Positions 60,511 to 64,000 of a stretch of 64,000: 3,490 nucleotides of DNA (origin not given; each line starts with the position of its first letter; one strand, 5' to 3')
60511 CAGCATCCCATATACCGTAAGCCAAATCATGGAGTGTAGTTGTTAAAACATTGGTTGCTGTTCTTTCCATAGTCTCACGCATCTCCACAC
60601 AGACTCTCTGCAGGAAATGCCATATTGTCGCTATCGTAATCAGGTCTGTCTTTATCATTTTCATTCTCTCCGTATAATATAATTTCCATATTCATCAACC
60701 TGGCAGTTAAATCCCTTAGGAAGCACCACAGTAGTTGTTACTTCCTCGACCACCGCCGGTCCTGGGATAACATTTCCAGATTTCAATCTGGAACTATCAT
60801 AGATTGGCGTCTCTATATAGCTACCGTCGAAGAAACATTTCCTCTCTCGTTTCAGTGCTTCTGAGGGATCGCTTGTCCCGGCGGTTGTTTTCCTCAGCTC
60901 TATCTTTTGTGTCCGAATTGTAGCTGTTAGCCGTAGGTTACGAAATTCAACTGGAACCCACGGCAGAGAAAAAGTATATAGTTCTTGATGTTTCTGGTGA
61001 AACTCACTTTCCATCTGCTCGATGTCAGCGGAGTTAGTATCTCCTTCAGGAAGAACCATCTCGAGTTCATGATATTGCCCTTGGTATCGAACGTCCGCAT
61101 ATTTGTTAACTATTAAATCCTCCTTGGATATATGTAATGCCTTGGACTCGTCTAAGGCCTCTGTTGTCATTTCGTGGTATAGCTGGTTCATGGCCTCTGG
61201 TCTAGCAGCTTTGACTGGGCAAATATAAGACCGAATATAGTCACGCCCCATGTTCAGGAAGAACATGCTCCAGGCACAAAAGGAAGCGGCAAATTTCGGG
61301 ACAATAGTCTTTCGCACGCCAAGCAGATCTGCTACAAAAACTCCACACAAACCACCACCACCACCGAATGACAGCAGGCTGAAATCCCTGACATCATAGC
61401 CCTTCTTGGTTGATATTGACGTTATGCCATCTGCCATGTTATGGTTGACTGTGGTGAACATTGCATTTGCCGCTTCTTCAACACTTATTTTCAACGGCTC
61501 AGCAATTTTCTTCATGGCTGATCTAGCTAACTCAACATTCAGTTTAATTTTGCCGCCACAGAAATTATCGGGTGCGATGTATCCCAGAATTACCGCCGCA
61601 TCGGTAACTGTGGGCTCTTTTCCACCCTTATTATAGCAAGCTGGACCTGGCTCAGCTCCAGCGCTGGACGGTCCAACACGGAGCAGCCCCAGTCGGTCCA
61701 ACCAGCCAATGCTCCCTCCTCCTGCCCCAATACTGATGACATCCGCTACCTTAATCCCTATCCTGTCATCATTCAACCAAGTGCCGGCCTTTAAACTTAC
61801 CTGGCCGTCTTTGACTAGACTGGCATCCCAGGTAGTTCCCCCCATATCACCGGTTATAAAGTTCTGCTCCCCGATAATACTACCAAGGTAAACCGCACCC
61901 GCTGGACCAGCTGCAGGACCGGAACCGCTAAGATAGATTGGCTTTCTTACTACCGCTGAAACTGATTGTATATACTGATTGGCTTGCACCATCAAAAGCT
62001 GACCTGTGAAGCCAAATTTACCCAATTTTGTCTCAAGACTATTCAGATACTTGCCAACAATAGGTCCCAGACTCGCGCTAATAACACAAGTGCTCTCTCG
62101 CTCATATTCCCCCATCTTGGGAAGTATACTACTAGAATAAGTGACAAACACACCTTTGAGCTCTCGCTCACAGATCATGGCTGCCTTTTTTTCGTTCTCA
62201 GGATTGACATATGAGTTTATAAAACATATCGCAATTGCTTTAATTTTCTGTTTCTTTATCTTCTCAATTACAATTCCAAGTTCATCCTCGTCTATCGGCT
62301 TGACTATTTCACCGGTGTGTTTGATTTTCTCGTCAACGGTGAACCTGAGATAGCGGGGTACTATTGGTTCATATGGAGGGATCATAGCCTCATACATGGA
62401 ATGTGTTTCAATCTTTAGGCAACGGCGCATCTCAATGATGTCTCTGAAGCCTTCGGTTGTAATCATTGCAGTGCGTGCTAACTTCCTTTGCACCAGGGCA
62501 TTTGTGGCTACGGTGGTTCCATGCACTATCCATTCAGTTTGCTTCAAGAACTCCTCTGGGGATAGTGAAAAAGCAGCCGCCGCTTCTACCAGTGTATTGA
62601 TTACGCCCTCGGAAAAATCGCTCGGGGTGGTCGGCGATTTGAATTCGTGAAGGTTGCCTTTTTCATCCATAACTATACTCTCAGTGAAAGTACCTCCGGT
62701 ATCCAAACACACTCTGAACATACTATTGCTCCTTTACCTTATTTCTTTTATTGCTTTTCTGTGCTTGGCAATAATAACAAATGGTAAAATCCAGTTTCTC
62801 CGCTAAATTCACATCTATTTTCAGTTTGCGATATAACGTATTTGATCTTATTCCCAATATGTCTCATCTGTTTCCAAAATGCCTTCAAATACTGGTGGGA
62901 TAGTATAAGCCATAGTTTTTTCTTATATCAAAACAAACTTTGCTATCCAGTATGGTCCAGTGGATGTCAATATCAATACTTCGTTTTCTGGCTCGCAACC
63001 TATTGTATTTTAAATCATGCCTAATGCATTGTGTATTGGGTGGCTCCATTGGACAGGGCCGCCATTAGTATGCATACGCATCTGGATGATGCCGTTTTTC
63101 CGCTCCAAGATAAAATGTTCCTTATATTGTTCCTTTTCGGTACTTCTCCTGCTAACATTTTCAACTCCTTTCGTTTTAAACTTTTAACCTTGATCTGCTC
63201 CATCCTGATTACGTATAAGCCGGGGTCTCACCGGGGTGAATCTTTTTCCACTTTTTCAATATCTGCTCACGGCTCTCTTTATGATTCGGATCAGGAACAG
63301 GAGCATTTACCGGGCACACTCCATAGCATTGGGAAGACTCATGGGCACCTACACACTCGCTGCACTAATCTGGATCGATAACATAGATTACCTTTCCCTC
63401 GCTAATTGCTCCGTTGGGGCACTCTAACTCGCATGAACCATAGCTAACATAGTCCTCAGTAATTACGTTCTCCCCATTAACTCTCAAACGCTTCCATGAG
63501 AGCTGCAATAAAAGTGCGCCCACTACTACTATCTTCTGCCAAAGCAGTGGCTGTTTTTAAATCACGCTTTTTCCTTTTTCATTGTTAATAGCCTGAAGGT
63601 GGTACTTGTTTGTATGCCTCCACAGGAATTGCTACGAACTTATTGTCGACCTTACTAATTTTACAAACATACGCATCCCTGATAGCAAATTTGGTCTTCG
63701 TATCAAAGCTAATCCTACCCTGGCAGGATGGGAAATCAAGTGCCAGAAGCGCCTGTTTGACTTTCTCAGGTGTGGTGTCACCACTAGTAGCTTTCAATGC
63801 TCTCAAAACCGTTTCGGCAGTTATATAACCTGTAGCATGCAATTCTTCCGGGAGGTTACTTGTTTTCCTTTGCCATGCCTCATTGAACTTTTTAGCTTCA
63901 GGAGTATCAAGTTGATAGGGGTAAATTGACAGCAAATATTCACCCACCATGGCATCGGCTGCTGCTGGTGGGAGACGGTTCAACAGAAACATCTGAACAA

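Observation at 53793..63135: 5.1-kb tandem duplication of hyuB-hyuA in which each copy carries one intact and one disrupted gene, in complementary fashion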

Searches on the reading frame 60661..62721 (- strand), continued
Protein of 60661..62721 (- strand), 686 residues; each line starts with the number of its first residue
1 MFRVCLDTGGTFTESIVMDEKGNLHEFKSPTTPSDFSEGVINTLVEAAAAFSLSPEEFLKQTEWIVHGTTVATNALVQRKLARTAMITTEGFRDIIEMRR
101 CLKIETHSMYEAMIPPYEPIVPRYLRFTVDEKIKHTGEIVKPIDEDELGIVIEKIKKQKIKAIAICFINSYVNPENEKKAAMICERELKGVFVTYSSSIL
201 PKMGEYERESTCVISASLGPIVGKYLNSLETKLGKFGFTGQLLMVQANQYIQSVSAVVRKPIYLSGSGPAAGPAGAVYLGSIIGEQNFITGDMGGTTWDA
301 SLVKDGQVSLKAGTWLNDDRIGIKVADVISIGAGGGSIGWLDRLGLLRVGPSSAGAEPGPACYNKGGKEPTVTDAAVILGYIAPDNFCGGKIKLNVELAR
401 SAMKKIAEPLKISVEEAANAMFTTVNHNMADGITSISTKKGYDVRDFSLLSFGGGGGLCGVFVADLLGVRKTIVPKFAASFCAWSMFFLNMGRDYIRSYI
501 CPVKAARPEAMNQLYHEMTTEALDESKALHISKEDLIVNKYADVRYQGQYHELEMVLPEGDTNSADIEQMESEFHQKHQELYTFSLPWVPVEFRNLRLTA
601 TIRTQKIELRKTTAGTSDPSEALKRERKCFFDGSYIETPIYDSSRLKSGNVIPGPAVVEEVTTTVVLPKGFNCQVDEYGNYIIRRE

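Call 49: search_solved_structures(query=window:60661-62721:-, max_evalue=0.00001)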
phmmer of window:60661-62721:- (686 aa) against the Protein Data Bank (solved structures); distinct sequences matched with E-value up to 0.00001: 6.
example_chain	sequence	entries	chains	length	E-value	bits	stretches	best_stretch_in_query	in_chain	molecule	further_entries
6yra_A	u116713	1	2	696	9.3e-129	434.1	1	2-681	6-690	5-oxoprolinase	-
7hk5_A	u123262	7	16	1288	5.7e-119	401.7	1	2-683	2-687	N-methylhydantoinase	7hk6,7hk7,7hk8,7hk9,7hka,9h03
5l9w_B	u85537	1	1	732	2.3e-93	317.1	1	4-683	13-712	Acetophenone carboxylase gamma subunit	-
5svb_B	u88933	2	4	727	1.6e-72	248.2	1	6-680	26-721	Acetone carboxylase beta subunit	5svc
5m45_B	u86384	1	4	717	1.4e-71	245.1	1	6-680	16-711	Acetone carboxylase beta subunit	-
5l9w_b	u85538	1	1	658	3.4e-55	191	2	153-488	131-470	Acetophenone carboxylase alpha subunit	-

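Call 51: search_protein_families(library=ncbifam, proteins=[window:60661-62721:-], max_evalue=0.001)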
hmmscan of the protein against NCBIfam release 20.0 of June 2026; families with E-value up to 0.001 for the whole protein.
window:60661-62721:- (686 aa): 3 families
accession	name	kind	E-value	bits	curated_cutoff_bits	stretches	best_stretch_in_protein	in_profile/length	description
NF050156.1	CapLactmsAlpCapA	equivalog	7.9e-184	612.7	1000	1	2-685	1-687/689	caprolactamase subunit alpha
NF042975.2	AcphenoCarb_ApcC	equivalog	3.5e-102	342.8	1500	1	4-682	11-708/733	acetophenone carboxylase subunit gamma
NF042960.1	AcphenoCarb_ApcA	equivalog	2.1e-66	224.5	1250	2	234-685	218-657/658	acetophenone carboxylase subunit alpha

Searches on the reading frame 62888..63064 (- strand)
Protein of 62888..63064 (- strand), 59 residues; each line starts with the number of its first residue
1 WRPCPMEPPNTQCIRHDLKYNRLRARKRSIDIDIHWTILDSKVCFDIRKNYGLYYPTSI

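Call 37: search_protein_families(library=pfam, max_evalue=1, proteins=[window:62888-63064:-])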
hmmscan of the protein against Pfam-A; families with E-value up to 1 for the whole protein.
seq(59 aa): 2 families
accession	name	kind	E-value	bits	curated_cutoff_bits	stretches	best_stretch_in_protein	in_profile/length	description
PF06951.16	PLA2G12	-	0.049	14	34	1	12-53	100-140/184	Group XII secretory phospholipase A2 precursor (PLA2G12)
PF08398.15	Phospholip_A2_4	-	0.1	13.3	23.9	1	5-48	22-63/80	Phospholipase A2-like domain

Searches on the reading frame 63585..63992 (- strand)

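Call 8: search_protein_families(library=pfam, proteins=[window:63585-63992:-])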
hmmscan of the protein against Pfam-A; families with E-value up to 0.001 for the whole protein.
window:63585-63992:- (135 aa): 2 families
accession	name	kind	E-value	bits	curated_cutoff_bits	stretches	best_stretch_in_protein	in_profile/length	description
PF13458.12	Peripla_BP_6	-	1.7e-15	57.9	31.7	1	7-113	232-339/343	Periplasmic binding protein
PF13433.12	Peripla_BP_5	-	3.1e-09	36.8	27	1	12-133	235-355/363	Periplasmic binding protein domain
